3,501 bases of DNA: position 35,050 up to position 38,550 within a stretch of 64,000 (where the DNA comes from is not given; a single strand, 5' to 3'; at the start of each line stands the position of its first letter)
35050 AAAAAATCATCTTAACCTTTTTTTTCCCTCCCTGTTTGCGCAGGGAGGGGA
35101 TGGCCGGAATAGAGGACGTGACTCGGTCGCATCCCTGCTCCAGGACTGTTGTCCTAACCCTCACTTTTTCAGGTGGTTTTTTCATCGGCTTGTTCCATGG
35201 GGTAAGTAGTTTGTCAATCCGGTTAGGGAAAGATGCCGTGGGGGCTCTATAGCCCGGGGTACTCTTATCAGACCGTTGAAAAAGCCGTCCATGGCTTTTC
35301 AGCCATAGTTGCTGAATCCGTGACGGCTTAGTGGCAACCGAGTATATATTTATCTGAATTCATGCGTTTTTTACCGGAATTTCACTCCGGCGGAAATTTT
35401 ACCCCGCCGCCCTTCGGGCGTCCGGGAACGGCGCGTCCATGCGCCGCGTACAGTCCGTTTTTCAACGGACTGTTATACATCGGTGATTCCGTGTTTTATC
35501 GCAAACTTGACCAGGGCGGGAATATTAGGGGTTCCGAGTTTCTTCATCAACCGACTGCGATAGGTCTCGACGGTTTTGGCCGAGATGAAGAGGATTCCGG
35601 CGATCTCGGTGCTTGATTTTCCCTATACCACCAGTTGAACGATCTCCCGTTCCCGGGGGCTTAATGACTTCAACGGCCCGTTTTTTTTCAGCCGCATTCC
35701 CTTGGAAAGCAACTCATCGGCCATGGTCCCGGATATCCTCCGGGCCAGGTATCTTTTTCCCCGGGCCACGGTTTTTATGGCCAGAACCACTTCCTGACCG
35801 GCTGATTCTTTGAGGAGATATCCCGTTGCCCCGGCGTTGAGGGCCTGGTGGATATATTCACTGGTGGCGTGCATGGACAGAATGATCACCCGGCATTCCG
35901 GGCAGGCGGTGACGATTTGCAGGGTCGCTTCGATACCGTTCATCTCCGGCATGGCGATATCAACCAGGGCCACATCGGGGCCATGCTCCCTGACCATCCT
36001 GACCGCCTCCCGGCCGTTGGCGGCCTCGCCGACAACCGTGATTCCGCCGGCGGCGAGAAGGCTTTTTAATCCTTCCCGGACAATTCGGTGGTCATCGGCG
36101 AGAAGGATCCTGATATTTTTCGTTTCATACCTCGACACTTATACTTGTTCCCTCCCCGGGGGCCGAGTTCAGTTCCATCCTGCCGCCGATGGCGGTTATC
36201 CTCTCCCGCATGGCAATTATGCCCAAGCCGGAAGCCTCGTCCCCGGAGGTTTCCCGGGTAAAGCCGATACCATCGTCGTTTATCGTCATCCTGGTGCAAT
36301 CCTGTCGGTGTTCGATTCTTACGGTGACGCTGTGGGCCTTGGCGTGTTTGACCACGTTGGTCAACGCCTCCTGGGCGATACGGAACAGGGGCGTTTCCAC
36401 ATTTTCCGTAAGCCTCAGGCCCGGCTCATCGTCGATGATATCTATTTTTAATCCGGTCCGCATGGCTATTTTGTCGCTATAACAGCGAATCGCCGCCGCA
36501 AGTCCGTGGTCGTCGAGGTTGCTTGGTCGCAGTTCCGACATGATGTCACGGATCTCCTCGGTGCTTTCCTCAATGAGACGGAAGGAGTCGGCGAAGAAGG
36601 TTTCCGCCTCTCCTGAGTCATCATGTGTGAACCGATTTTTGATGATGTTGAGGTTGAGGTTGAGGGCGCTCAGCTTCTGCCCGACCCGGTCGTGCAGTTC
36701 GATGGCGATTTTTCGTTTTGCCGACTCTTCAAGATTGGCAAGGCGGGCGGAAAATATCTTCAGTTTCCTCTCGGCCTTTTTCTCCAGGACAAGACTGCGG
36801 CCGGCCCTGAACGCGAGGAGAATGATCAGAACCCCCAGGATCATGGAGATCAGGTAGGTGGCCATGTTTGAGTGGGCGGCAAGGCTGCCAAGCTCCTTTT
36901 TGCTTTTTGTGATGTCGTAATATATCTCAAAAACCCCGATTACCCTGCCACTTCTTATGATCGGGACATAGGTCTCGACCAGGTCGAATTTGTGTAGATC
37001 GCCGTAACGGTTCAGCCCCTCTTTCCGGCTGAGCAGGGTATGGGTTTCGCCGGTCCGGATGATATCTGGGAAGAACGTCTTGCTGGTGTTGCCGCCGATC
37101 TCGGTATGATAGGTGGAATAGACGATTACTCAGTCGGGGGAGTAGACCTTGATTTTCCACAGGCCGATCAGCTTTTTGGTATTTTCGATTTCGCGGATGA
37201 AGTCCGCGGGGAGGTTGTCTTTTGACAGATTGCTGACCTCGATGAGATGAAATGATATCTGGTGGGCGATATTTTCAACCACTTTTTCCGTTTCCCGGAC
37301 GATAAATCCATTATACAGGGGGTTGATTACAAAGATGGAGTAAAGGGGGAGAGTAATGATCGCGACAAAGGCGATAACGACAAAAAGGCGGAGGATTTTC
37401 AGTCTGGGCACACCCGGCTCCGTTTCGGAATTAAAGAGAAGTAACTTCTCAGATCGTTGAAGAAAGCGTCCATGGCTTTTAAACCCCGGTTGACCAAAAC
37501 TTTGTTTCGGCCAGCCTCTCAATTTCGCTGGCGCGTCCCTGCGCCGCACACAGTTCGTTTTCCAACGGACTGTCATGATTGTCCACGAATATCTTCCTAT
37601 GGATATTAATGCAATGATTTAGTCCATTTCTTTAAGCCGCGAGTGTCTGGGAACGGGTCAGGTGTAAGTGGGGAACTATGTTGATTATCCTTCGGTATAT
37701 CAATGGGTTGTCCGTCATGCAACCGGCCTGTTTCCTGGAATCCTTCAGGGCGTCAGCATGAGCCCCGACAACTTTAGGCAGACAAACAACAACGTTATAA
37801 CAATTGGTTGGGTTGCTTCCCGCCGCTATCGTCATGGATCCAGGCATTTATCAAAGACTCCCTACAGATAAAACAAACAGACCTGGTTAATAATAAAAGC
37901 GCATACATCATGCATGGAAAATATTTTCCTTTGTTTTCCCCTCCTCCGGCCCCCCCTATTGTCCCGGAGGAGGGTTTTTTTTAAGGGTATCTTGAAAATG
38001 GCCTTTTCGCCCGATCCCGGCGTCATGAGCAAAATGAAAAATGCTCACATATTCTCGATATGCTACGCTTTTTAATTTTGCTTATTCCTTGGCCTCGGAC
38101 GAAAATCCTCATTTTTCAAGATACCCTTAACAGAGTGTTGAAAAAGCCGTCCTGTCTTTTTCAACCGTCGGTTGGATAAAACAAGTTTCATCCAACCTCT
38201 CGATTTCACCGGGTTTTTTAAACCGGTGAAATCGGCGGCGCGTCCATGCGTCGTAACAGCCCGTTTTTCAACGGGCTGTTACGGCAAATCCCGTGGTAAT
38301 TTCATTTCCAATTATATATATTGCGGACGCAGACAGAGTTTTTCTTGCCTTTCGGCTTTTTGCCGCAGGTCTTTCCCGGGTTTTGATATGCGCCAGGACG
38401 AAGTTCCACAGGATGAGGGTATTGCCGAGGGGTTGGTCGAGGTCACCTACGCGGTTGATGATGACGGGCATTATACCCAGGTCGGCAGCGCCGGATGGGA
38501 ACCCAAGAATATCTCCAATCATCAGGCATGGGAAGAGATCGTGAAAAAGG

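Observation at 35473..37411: Both genes of a two-component system are interrupted by single in-frame stop codons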

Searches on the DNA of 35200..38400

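Call 33: search_rna_families(source=window, start=35200, end=38400, threshold=evalue, max_evalue=10)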
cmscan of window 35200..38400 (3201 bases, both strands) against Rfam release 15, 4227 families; matches with E-value up to 10: 3.
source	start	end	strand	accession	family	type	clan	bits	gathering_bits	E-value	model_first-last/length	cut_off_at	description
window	37920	37981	+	RF00110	RybB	Gene; sRNA;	-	18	40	2.3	1-79/79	no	RybB RNA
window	37915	37982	+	RF02399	NsiR1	Gene; sRNA;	-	16.6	39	6.8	1-60/60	no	Nitrogen stress-induced RNA 1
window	37568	37634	+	RF01642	ceN54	Gene; snRNA; snoRNA; CD-box;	-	16.2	60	6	1-68/68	no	Caenorhabditis snoRNA ceN54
